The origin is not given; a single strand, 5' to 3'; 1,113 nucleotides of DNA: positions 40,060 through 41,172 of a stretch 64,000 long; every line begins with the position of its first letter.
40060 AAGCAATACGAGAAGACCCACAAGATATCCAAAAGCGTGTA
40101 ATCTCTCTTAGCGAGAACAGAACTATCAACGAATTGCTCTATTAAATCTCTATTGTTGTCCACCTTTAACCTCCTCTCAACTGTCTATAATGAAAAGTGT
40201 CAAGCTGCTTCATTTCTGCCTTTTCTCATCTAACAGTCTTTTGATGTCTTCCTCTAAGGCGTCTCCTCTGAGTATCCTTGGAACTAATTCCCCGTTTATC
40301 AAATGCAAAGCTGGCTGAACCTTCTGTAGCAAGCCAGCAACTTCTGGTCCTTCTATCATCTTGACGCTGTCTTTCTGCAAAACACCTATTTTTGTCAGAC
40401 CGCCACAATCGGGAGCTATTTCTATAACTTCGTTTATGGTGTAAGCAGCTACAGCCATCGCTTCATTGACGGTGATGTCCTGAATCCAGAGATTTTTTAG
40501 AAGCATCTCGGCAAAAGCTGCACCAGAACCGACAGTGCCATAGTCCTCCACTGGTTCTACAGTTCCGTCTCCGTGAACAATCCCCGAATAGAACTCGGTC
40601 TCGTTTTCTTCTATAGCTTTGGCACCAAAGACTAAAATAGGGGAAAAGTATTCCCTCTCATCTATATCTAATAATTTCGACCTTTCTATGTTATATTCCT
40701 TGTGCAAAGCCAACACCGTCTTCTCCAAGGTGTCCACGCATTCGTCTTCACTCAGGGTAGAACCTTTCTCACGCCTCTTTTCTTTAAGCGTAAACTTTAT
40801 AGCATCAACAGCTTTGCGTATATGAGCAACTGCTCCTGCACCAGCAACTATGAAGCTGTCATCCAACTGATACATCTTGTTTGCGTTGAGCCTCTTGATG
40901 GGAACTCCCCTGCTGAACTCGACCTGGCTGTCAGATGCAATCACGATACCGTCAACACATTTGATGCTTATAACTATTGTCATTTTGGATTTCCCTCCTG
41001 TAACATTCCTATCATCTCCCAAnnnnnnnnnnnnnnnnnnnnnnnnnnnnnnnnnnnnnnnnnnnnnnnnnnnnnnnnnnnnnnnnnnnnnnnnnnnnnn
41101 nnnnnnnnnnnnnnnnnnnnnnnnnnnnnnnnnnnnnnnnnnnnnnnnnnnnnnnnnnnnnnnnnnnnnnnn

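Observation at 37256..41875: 4.2-kb five-gene islet inserted at the sufBD/moaE junction, bracketed by a duplicated junction with a 47-bp perfect core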

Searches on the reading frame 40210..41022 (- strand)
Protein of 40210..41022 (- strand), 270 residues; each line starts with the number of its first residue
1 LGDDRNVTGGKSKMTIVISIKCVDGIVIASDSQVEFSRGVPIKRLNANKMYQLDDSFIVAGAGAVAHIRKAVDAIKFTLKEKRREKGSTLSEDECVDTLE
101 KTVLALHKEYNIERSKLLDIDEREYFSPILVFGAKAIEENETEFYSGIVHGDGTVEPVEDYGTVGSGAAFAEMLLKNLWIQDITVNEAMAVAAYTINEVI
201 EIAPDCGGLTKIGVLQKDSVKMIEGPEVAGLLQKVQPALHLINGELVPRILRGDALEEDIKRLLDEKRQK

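Call 6: search_protein_families(library=pfam, proteins=[window:40210-41022:-], max_evalue=0.1)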
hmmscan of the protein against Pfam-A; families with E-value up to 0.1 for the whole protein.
window:40210-41022:- (270 aa): 1 family
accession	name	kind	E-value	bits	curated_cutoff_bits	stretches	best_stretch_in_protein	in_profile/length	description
PF00227.31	Proteasome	-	1.7e-15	57.6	22.4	1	15-207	5-181/189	Proteasome subunit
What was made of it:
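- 40210..40983 (-): g2: proteasome homolog, 257 aa, with Met-Thr at the N-terminus. Pfam Proteasome 57.6 bits (call 6).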

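Call 7: search_protein_families(library=padloc, proteins=[window:40210-41022:-], max_evalue=0.1)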
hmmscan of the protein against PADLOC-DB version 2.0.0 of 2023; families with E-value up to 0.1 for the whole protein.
window:40210-41022:- (270 aa): 0 families

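Call 8: find_encoding_contigs(protein=window:40210-41022:-, flank=10000, max_places=10)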
Protein window:40210-41022:- (270 aa): no gene with exactly this product is on record in the collection.

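Call 9: find_encoding_contigs(protein=window:40210-40983:-, flank=10000, max_places=10)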
Protein window:40210-40983:- (257 aa): 2 contigs read that carry it; 1 place shown.
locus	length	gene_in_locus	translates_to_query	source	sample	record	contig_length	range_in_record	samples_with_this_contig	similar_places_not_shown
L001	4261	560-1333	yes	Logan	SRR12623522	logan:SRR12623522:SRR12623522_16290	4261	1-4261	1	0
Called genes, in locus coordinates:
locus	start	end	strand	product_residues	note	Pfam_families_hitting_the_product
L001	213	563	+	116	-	-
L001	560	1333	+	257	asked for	PF00227:Proteasome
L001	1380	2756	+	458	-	PF06250:YhcG_C (weak), PF01939:NucS_C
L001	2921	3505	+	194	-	PF01841:Transglut_core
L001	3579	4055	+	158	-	-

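Call 10: find_homologous_proteins(query=window:40210-40983:-, max_evalue=0.001)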
Query window:40210-40983:- (257 aa): 28 proteins with E <= 0.001 among 1197 candidates.
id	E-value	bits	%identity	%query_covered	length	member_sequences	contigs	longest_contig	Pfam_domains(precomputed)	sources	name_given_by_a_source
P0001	2.1e-161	553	100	100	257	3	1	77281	PF00227.32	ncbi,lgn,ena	-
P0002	6.3e-146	502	91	100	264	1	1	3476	PF00227.32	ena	-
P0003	1.2e-139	482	88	100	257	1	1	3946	PF00227.32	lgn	-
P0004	1.4e-139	482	88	100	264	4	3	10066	PF00227.32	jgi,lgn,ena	-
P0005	9.2e-139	479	88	98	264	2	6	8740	PF00227.32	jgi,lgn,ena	-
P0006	1.6e-138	478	87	99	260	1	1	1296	PF00227.32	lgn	-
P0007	2.6e-138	477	88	100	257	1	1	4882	PF00227.32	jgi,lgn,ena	-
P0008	1.2e-77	279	53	98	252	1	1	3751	PF00227.32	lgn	-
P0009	1.8e-73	265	49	98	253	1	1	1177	PF00227.32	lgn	-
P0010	1.7e-68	249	47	99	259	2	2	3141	PF00227.32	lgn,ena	-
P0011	1.4e-65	239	49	94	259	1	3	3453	PF00227.32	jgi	jgi:20S proteasome alpha/beta subunit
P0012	4.8e-65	238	47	97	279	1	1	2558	PF00227.32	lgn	-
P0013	1.9e-64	236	48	94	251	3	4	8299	PF00227.32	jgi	jgi:20S proteasome alpha/beta subunit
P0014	7.4e-63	230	45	96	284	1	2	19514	PF00227.32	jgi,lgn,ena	-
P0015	1.2e-62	230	49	88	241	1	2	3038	PF00227.32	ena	-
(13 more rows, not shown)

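Call 12: find_encoding_contigs(protein=P0004, flank=10000, max_places=6)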
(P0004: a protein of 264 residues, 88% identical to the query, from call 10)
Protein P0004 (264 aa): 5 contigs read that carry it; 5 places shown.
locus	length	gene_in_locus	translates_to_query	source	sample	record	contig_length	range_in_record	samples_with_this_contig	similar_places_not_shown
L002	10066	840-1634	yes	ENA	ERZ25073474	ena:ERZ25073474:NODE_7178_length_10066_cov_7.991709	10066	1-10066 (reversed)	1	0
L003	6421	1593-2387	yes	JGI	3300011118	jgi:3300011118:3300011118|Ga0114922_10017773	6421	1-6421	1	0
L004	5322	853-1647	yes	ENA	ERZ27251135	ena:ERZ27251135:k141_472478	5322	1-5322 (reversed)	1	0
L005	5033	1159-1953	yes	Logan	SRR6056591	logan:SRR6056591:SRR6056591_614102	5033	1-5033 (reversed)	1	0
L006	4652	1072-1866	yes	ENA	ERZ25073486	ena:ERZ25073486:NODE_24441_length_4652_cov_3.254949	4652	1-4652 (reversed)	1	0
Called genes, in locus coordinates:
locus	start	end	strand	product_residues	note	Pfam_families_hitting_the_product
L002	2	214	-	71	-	?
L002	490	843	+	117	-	-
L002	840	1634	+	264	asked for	PF00227:Proteasome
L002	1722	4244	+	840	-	PF25794:SACS (faint), PF13020:NOV_C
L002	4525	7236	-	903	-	PF13476:AAA_23 (weak), PF02463:SMC_N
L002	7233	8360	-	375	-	PF00149:Metallophos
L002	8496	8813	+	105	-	PF01527:HTH_Tnp_1, PF13384:HTH_23 (faint)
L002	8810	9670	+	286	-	PF13276:HTH_21, PF00665:rve, PF13683:rve_3, PF13333:rve_2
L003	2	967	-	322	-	?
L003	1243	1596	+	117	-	-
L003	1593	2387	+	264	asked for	PF00227:Proteasome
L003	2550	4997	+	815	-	PF25794:SACS (faint), PF13020:NOV_C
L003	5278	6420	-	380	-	?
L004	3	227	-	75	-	?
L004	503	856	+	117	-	-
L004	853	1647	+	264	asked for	PF00227:Proteasome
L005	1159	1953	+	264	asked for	PF00227:Proteasome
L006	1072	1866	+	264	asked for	PF00227:Proteasome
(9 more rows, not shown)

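Call 13: find_encoding_contigs(protein=P0005, flank=10000, max_places=6)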
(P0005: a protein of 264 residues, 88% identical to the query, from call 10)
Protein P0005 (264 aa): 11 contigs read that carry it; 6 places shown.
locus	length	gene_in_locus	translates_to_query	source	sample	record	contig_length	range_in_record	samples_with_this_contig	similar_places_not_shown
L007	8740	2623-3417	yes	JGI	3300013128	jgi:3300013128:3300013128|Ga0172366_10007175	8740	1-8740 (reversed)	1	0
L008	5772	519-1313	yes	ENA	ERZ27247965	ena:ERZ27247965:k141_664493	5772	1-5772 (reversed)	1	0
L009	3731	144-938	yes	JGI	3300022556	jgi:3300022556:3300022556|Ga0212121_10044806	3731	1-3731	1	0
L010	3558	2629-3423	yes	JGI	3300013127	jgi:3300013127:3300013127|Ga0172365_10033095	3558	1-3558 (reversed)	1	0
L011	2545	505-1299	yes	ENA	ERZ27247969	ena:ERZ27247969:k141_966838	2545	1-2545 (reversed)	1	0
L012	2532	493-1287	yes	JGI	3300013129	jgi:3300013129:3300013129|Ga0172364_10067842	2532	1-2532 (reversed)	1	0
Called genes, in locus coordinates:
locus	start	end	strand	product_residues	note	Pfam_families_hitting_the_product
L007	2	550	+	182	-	?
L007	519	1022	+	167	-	PF03473:MOSC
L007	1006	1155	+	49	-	PF13380:CoA_binding_2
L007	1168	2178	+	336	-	PF03773:ArsP_1, PF04945:YHS, PF24273:TRASH_HVO_1752_C (weak)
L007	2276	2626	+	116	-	-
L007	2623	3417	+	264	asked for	PF00227:Proteasome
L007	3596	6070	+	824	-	PF25794:SACS (weak), PF13020:NOV_C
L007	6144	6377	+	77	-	-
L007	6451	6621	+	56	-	-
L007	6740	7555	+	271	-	PF01513:NAD_kinase, PF20143:NAD_kinase_C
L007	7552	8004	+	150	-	PF00583:Acetyltransf_1, PF13673:Acetyltransf_10, PF13508:Acetyltransf_7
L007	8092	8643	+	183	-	PF00293:NUDIX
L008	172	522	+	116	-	-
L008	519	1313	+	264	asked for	PF00227:Proteasome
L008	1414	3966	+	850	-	PF25794:SACS, PF13020:NOV_C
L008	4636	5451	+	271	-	PF01513:NAD_kinase, PF20143:NAD_kinase_C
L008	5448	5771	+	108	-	?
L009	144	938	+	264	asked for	PF00227:Proteasome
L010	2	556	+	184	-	PF20259:tRNA_Me_trans_M, PF20258:tRNA_Me_trans_C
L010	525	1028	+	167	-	PF03473:MOSC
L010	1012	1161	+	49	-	PF13380:CoA_binding_2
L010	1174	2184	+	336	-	PF03773:ArsP_1, PF04945:YHS, PF24273:TRASH_HVO_1752_C (weak)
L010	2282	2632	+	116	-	-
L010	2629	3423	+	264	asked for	PF00227:Proteasome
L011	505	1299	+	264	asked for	PF00227:Proteasome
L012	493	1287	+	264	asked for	PF00227:Proteasome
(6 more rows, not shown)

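Call 16: find_related_loci(query=A2, collection=genome_contigs, flank=10000)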
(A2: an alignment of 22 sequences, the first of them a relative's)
Query A2 (257 aa) in genome_contigs; peptide patterns used: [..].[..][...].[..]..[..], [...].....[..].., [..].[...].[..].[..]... (x = any residue, [..] = any of these).
340 stretches matched a pattern; 36 encode a relative of the query (tblastn E <= 1e-3); 36 distinct loci.
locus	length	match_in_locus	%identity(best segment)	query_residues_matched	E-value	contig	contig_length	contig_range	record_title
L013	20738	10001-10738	44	1-250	2e-66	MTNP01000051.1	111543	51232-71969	MAG: Dehalococcoides sp. JdFR-54 JGI24020J35080_1000092, whole genome shotgun sequence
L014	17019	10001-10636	51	1-205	7e-65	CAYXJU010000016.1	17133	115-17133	MAG TPA_asm: uncultured Candidatus Bathyarchaeia archaeon isolate SRP098346_co1_293 genome assembly, contig: NODE_3447_l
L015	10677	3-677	44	22-250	2e-58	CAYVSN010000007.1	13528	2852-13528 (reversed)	MAG TPA_asm: uncultured Dehalococcoidales bacterium isolate SRP239594_co1_134 genome assembly, contig: NODE_2199_length_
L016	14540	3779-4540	43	1-252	1e-56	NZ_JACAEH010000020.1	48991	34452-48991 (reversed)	MAG: Nitrososphaera sp. isolate L.E.AR.1 k119_1974743, whole genome shotgun sequence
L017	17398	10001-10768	39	1-250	1e-45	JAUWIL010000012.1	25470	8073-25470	MAG: Methanobacteriota archaeon isolate CSMAG_2293 CSMAG_2293_k127_10190161_length_25470_cov_57.0000, whole genome shotg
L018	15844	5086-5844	31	1-223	9e-31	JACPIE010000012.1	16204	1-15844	MAG: Candidatus Woesearchaeota archaeon isolate NC_groundwater_432_Ag_B-0.1um_40_22 GD18-4_B1_scaffold_408815, whole gen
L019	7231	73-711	37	1-209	2e-30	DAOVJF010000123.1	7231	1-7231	MAG TPA_asm: Planctomycetota bacterium isolate CSMAG_1386 CSMAG_1386_k141_4499644_length_7231_cov_9.0000, whole genome s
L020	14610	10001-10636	36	1-203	2e-28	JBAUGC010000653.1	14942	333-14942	MAG: Xanthobacteraceae bacterium isolate MFD10772_ilm_asm_bin28 k127_330714, whole genome shotgun sequence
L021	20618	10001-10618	34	1-203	9e-28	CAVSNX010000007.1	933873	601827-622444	MAG: uncultured Acidobacteriota bacterium isolate MFD03346.bin.1.51 genome assembly, contig: contig_3722, whole genome s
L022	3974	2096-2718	49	1-203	2e-42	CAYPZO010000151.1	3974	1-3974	MAG TPA_asm: uncultured Desulfurococcales archaeon isolate SRP141559_co1_84 genome assembly, contig: NODE_14755_length_3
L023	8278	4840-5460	34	1-203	2e-26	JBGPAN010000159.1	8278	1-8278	MAG: Bacteroidota bacterium isolate OBJ_0618_130150_128 k141_5175692_length_8278_cov_9.0050, whole genome shotgun sequen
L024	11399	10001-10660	36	1-214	4e-26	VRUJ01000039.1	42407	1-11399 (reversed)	MAG: Chloroflexota bacterium isolate MohnsGC08_bin188 NODE_40_length_42407_cov_50.737562, whole genome shotgun sequence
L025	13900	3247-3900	40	1-211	3e-46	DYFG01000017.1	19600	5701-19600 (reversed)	MAG TPA_asm: Nitrosotalea sp. isolate BE2011_44_29 Afr_mines_BE2011_825_length_19600_cov_12_048708, whole genome shotgun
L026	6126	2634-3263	32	1-210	3e-25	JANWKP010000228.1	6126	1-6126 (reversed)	MAG: Nitrososphaerales archaeon isolate CRAIB_MAG96 c_000000078079, whole genome shotgun sequence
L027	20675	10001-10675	33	1-221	3e-24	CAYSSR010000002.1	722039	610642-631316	MAG TPA_asm: uncultured Anaerolineales bacterium isolate binchicken_co178_113 genome assembly, contig: NODE_8_length_722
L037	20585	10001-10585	26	1-195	6e-8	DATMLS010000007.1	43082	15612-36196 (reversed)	MAG TPA_asm: Opitutaceae bacterium isolate SMAG_U12803 k141_17094, whole genome shotgun sequence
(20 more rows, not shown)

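Call 22: find_related_loci(query=A2, collection=metagenome_contigs, flank=10000)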
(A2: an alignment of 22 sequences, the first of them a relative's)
Query A2 (257 aa) in metagenome_contigs; peptide patterns used: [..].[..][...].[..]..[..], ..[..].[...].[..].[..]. (x = any residue, [..] = any of these).
561 stretches matched a pattern; 121 encode a relative of the query (tblastn E <= 1e-3); the best 80 are kept; 80 distinct loci.
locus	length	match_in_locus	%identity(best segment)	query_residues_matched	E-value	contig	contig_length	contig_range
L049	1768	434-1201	90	1-256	4e-167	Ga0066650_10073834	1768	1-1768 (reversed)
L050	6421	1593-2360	88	1-256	8e-151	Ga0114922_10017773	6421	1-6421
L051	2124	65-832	88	1-256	2e-159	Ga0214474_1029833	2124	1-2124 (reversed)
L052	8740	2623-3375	88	1-251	8e-149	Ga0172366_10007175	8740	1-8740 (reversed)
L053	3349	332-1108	49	1-256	2e-76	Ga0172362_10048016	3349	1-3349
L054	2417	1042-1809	47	1-255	4e-77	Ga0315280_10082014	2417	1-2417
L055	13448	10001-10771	46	1-256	1e-72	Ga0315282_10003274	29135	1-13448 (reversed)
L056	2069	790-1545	49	1-250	1e-73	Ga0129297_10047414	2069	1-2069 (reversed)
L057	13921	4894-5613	48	1-239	4e-71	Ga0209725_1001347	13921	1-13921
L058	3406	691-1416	48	1-241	3e-71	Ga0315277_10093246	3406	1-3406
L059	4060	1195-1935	48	1-250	6e-65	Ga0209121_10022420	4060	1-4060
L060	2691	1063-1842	46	2-250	5e-65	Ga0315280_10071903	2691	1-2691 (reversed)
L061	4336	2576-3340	45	2-248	2e-64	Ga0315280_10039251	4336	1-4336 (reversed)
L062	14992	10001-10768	45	2-250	4e-64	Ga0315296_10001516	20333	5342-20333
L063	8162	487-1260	42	1-253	3e-58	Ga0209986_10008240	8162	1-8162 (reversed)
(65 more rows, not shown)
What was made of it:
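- Closest known: Uncharacterised prokaryotic proteasome homologs. Same: It is found in both archaea and bacteria (calls 16, 22).
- The g2 family is rare and phylogenetically patchy: 28 clusters among 5.8 billion proteins, spread over archaea and bacteria (calls 10, 16, 22). The phyletic distribution is patchy (calls 16, 22).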

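Call 37: find_encoding_contigs(protein=P0007, flank=10000, max_places=4)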
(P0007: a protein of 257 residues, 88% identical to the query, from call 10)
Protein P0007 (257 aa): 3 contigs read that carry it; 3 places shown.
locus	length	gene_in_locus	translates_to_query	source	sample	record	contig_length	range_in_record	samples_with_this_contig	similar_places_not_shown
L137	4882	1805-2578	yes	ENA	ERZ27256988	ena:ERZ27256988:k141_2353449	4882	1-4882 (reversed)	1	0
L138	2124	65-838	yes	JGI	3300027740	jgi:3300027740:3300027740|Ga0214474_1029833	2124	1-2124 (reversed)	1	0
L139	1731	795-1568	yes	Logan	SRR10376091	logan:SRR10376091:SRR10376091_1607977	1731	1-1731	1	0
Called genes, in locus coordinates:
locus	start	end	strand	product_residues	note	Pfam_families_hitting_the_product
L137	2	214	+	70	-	?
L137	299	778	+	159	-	-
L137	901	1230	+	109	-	-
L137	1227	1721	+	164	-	PF01939:NucS_C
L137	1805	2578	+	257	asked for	PF00227:Proteasome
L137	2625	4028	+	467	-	PF06250:YhcG_C (weak), PF01939:NucS_C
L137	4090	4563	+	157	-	-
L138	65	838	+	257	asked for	PF00227:Proteasome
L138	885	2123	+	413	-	?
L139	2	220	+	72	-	?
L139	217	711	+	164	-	PF01939:NucS_C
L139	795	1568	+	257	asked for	PF00227:Proteasome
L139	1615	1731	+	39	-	?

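Call 38: find_encoding_contigs(protein=P0002, flank=10000, max_places=4)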
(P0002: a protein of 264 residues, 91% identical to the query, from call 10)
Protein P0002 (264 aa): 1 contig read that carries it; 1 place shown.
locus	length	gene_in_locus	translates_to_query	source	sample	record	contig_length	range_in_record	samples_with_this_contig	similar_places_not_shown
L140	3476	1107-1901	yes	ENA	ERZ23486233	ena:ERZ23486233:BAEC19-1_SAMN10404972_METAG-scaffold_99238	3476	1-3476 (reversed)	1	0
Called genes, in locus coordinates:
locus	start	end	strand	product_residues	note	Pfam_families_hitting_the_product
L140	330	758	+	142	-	-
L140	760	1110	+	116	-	-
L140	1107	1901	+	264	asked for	PF00227:Proteasome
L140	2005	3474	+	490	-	?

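Call 44: search_solved_structures(query=window:40210-40983:-, max_evalue=0.01, show_alignments=1)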
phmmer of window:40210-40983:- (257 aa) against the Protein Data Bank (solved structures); distinct sequences matched with E-value up to 0.01: 28.
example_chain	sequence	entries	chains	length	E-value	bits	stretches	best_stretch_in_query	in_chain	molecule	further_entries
3h4p_a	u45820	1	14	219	9.9e-07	31.9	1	1-222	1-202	Proteasome subunit beta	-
3h4p_A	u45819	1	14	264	1.3e-06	31.5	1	2-227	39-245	Proteasome subunit alpha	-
4y8r_H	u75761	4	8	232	1.7e-05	27.8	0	135-185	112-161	Proteasome subunit beta type-2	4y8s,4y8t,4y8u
4y9y_H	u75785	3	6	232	5.9e-05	26.1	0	135-185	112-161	Proteasome subunit beta type-2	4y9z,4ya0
8oix_H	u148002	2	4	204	6.4e-05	25.9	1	3-209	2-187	Proteasome subunit beta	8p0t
4ya1_H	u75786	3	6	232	7.1e-05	25.8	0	135-185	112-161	Proteasome subunit beta type-2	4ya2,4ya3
5bxl_H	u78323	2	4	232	7.9e-05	25.6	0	135-195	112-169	Proteasome subunit beta type-2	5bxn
1g0u_H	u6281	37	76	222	8.9e-05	25.5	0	135-185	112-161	PROTEASOME COMPONENT PUP1 | 20S PROTEASOME | proteasome endopeptidase complex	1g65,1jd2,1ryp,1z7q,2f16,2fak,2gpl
6fvt_i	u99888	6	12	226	9.4e-05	25.4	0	135-185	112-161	Proteasome subunit beta type-2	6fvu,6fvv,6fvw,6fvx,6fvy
5fg9_H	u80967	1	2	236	9.5e-05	25.4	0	135-185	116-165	Proteasome subunit beta type-2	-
1fnt_I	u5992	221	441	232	0.0001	25.3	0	135-185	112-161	PROTEASOME COMPONENT PUP1 | Proteasome subunit beta type-2 | Proteasome endopeptidase complex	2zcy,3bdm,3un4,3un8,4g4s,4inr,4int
5fmg_H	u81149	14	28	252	0.00011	25.1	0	3-81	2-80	PROTEASOME, PUTATIVE | 20S proteasome beta-1 subunit | Proteasome subunit beta type-6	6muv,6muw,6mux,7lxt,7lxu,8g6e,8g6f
6he5_1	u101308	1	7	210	0.00013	24.9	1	3-183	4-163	Proteasome subunit beta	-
10mt_I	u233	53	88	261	0.00014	24.9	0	136-185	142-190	Proteasome subunit beta type-2 | Proteasome component PUP1 | Proteasome endopeptidase complex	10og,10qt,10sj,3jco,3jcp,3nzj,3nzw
8rvo_I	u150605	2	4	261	0.00014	24.9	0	136-185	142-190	Proteasome subunit beta type-2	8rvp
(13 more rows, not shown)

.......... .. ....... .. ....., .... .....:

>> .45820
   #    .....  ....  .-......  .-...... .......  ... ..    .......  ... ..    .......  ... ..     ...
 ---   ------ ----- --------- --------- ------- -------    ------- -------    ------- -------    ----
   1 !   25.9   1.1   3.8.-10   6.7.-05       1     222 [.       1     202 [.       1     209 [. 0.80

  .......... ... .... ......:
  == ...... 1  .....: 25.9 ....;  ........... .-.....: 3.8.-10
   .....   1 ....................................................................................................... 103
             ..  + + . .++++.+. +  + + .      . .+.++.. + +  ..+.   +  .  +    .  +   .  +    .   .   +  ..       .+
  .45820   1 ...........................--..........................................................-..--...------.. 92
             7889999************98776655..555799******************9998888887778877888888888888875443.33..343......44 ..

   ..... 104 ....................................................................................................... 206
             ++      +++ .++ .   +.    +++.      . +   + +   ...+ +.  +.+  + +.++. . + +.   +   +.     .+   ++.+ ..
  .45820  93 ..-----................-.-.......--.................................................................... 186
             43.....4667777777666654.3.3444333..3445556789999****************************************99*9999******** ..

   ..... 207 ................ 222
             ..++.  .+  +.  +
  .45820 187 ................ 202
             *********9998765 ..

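Call 50: search_protein_families(library=padloc, proteins=[L007:3518-6070:+, L137:299-778:+, L137:1227-1721:+, L140:330-758:+, L002:1722-4244:+], max_evalue=0.01)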
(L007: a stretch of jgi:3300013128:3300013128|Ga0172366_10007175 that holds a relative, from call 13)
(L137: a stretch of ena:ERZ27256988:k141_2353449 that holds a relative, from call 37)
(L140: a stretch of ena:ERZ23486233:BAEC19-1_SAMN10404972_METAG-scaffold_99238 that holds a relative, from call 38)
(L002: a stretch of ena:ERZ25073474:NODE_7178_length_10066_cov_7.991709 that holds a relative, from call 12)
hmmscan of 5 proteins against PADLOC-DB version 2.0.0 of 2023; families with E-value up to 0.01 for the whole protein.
L007:3518-6070:+ (850 aa): 10 families
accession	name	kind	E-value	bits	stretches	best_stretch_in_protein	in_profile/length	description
PDLC03972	TmtA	-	5.8e-54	181.6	1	26-615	28-569/1302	-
PDLC03966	TmtA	-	1.8e-41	140.1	2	39-363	44-376/1655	-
PDLC03968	TmtA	-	2.5e-39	132.8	1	37-598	74-572/1486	-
PDLC03964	TmtA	-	2.1e-29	100.3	2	42-447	50-435/1538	-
PDLC03965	TmtA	-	1.1e-20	71.4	1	42-560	34-511/1370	-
PDLC03971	TmtA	-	1.2e-20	70.8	2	42-352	58-392/1782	-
PDLC03970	TmtA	-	2.9e-14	50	1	43-112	67-136/1552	-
PDLC03969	TmtA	-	7.2e-11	38.4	1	27-562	18-526/1563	-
PDLC03967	TmtA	-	7.3e-07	25.9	1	19-80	15-84/1063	-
PDLC03485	REase_II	-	0.0066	12.9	1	41-118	29-114/611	Type II restriction enzyme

L137:299-778:+ (159 aa): 0 families

L137:1227-1721:+ (164 aa): 5 families
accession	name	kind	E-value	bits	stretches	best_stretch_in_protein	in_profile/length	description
PDLC04916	PDC-S11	-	5e-05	20.5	1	36-81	48-93/358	-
PDLC04807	PDC-S02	-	0.001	16.4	1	57-84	254-281/351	-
PDLC04803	PDC-S02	-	0.0026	15.5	1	57-83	173-199/269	-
PDLC04909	PDC-S11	-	0.0058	14.2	1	37-65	51-81/347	-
PDLC04914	PDC-S11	-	0.0082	13.4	0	45-80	56-91/314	-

L140:330-758:+ (142 aa): 0 families

L002:1722-4244:+ (840 aa): 9 families
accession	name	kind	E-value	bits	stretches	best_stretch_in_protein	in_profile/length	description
PDLC03972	TmtA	-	1.4e-51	173.7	1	29-443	33-422/1302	-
PDLC03966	TmtA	-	5.8e-42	141.7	2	39-355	45-374/1655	-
PDLC03968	TmtA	-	1.5e-40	136.9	2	33-563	71-544/1486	-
PDLC03964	TmtA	-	3.2e-32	109.6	2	41-441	50-435/1538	-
PDLC03965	TmtA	-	6.8e-20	68.7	1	41-554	34-511/1370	-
PDLC03971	TmtA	-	4.6e-18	62.2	2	41-518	58-565/1782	-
PDLC03970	TmtA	-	1.3e-14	51.1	1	43-111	68-136/1552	-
PDLC03969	TmtA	-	1.4e-10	37.5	1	42-562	34-532/1563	-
PDLC03967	TmtA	-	0.0091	12.4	0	36-81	37-86/1063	-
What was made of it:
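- On Tiamat (TmtA): Sister-cassette proteins match only the N-terminal part of the TmtA profiles (call 50).
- L137 even has an extra NucS_C gene between g1 and g2 (calls 12, 13, 37, 50).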
